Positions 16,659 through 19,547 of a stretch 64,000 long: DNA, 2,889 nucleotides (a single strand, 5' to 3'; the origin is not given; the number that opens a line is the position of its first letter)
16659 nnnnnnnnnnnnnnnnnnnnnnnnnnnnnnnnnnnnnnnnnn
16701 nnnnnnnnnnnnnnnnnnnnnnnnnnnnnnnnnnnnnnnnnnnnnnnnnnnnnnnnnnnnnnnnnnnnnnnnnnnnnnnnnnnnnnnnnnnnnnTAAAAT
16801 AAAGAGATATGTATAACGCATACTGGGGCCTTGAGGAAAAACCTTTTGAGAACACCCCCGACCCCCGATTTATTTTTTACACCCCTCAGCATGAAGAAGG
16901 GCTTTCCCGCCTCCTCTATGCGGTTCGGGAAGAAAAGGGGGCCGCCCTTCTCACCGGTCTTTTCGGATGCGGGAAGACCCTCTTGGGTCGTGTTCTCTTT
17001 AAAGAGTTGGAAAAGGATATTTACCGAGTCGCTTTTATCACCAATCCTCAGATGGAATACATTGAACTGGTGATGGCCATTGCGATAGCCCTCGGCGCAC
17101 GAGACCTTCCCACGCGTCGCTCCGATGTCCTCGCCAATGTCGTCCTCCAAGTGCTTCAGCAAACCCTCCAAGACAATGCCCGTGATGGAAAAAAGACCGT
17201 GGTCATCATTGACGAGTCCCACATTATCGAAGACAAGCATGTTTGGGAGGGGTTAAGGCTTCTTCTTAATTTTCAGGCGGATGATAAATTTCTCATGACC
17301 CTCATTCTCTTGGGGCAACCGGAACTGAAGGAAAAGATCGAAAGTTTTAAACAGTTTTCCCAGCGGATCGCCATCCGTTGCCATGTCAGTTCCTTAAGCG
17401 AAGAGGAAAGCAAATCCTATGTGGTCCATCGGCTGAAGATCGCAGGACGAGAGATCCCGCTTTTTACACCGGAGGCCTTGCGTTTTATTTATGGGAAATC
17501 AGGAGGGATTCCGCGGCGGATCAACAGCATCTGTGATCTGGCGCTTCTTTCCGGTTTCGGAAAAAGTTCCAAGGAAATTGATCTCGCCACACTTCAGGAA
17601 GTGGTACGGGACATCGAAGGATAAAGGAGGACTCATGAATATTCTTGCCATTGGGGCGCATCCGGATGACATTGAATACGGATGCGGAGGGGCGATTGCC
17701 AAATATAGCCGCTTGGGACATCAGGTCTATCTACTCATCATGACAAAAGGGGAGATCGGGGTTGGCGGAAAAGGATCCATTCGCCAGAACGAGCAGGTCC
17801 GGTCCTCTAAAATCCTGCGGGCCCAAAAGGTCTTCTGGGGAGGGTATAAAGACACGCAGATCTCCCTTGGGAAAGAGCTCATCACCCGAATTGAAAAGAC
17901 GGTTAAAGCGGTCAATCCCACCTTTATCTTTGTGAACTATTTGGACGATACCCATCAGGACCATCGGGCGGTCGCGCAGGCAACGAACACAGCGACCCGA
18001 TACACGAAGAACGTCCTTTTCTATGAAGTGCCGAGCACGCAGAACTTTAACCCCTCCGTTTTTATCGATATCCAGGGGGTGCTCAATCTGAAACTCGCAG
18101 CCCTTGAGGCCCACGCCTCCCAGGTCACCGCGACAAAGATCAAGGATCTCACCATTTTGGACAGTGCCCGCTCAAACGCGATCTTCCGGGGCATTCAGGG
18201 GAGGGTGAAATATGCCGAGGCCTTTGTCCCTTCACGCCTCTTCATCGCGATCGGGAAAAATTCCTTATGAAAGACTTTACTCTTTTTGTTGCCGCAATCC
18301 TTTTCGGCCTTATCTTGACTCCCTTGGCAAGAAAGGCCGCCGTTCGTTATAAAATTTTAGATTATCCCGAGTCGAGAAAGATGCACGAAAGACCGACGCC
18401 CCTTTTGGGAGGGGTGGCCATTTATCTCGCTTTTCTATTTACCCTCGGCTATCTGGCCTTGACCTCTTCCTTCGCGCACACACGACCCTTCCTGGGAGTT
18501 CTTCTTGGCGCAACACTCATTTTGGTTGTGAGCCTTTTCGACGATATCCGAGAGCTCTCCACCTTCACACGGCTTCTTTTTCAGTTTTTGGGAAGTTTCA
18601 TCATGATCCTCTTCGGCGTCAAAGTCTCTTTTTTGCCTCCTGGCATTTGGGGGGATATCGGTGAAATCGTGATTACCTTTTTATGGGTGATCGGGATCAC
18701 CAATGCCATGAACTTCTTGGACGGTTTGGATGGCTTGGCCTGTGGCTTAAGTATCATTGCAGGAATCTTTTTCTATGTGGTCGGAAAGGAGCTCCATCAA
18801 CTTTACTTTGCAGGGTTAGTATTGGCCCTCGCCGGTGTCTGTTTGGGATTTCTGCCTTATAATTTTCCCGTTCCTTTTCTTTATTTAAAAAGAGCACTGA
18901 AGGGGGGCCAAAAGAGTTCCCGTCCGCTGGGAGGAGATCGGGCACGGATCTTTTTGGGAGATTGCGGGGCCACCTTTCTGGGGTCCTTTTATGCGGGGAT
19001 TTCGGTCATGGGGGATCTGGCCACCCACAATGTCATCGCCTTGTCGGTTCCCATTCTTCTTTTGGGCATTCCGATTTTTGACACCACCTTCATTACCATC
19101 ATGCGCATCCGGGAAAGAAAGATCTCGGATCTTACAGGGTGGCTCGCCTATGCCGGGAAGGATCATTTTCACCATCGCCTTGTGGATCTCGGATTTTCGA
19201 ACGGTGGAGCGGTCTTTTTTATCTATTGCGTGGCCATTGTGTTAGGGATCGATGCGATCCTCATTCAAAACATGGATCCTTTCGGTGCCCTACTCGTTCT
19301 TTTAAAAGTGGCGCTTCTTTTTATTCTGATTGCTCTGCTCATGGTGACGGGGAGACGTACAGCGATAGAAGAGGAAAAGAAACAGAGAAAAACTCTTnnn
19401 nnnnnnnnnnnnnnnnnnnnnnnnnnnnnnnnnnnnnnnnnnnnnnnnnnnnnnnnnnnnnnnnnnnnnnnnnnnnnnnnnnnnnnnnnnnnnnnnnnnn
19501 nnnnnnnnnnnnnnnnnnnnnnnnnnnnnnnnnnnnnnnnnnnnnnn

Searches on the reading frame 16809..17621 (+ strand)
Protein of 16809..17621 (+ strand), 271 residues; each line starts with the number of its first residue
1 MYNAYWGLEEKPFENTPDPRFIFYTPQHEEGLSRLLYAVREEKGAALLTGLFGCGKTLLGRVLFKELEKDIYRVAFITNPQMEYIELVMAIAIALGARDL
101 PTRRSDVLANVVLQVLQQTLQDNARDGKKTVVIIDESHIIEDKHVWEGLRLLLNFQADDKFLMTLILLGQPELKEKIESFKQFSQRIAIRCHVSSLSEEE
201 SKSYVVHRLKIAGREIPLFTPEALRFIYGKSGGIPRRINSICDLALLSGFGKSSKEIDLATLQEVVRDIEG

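Call 13: search_protein_families(library=ncbifam, proteins=[window:16809-17621:+], max_evalue=0.00001)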
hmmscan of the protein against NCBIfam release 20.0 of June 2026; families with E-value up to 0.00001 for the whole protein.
window:16809-17621:+ (271 aa): 1 family
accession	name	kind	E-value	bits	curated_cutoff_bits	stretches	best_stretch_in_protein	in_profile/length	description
TIGR03015.1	pepcterm_ATPase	hypoth_equivalog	4e-64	216.6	324.5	1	1-270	1-267/269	XrtA/PEP-CTERM system-associated ATPase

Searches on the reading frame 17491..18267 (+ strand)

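Call 31: search_protein_families(library=pfam, proteins=[window:17491-18267:+], max_evalue=0.0001)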
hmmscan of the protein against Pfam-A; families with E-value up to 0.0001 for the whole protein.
window:17491-18267:+ (259 aa): 1 family
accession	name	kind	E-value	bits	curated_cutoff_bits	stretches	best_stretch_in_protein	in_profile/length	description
PF02585.22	PIG-L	-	2e-24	87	28.2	1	52-168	1-128/129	GlcNAc-PI de-N-acetylase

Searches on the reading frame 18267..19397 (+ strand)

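Call 31: search_protein_families(library=pfam, proteins=[window:18267-19397:+], max_evalue=0.0001)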
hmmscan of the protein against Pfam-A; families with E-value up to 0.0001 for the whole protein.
window:18267-19397:+ (377 aa): 1 family
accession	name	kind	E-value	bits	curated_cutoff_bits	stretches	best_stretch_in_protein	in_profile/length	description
PF00953.26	Glycos_transf_4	-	2.2e-32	112.7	27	1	76-249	2-159/160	Glycosyl transferase family 4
